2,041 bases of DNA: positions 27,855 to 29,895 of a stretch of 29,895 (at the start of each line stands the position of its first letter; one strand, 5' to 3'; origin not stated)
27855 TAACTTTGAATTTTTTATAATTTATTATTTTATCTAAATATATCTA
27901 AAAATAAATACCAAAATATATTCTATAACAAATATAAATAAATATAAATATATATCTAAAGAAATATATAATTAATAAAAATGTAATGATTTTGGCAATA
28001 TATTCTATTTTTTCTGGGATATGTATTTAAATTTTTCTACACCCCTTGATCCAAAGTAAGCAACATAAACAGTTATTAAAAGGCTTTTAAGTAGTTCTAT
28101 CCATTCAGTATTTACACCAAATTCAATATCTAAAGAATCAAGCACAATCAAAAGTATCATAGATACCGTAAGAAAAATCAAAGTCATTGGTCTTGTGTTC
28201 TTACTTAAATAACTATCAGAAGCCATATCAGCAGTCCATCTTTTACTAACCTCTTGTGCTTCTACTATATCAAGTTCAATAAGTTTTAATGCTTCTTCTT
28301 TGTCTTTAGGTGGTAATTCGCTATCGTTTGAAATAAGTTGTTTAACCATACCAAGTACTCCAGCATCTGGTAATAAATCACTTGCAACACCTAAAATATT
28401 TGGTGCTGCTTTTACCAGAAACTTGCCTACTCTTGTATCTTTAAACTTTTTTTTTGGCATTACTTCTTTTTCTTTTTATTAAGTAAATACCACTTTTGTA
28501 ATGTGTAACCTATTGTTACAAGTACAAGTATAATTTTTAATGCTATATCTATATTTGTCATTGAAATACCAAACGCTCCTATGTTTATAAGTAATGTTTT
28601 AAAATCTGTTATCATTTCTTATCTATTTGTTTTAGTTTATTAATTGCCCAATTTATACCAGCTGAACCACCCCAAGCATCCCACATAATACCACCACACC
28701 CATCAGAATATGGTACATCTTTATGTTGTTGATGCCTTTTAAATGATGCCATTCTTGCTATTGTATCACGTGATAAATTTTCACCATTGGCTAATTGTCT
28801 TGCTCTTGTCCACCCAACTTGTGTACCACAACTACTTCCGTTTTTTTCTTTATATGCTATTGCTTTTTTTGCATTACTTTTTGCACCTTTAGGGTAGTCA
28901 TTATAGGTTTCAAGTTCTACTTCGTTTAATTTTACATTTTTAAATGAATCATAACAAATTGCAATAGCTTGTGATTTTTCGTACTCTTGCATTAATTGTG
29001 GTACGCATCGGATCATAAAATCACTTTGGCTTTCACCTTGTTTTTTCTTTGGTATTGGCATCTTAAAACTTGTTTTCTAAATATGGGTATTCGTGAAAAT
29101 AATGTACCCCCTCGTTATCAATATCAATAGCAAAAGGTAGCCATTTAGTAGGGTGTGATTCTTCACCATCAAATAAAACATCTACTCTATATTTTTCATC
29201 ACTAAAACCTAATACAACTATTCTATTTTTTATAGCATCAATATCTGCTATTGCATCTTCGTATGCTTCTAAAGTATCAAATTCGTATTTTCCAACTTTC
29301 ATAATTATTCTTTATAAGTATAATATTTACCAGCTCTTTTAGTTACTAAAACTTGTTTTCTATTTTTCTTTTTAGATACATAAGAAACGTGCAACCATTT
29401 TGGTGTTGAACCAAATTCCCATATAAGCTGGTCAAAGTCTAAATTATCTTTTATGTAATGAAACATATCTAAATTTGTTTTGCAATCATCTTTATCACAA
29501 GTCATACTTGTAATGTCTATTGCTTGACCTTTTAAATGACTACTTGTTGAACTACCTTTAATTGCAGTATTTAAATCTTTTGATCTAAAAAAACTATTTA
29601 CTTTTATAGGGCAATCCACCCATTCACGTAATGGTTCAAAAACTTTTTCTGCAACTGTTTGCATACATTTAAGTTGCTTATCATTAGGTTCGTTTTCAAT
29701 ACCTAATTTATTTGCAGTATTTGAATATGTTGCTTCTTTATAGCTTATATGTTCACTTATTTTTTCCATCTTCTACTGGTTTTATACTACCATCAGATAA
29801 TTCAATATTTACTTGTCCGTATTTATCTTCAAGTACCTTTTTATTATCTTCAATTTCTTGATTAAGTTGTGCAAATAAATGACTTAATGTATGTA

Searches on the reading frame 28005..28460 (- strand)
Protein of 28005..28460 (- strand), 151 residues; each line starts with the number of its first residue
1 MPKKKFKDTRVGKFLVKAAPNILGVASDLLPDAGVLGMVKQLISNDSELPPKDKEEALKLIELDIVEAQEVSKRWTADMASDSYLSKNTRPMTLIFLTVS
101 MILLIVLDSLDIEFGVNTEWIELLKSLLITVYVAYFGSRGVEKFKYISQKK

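Call 10: search_protein_families(library=phrogs, max_evalue=0.01, proteins=[window:28005-28460:-])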
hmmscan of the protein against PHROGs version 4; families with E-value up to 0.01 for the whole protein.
window:28005-28460:- (151 aa): 1 family
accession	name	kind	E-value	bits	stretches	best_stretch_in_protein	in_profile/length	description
phrog_3427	-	lysis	1.4e-17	65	1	53-147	40-138/141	holin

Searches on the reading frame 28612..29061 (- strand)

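Call 10: search_protein_families(library=phrogs, max_evalue=0.01, proteins=[window:28612-29061:-])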
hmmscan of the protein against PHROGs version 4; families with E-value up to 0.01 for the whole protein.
window:28612-29061:- (149 aa): 1 family
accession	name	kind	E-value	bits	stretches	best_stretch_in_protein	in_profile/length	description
phrog_2859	-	unknown function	5.2e-13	48.8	1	53-145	162-263/740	-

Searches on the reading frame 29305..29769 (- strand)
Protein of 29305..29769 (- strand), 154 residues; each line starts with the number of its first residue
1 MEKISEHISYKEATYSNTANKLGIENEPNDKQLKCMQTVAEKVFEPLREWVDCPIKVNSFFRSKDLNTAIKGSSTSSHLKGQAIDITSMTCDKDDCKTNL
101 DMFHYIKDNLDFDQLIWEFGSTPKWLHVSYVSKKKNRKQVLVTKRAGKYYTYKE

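Call 10: search_protein_families(library=phrogs, max_evalue=0.01, proteins=[window:29305-29769:-])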
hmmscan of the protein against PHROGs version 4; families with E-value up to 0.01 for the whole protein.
window:29305-29769:- (154 aa): 3 families
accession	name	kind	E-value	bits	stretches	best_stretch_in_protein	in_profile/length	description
phrog_894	-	lysis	5.8e-27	95.7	1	1-153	43-185/389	endolysin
phrog_17373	-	other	8.8e-06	26.6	1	44-91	45-92/224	peptidase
phrog_20569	-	unknown function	0.0027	16.8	1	37-144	682-782/813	-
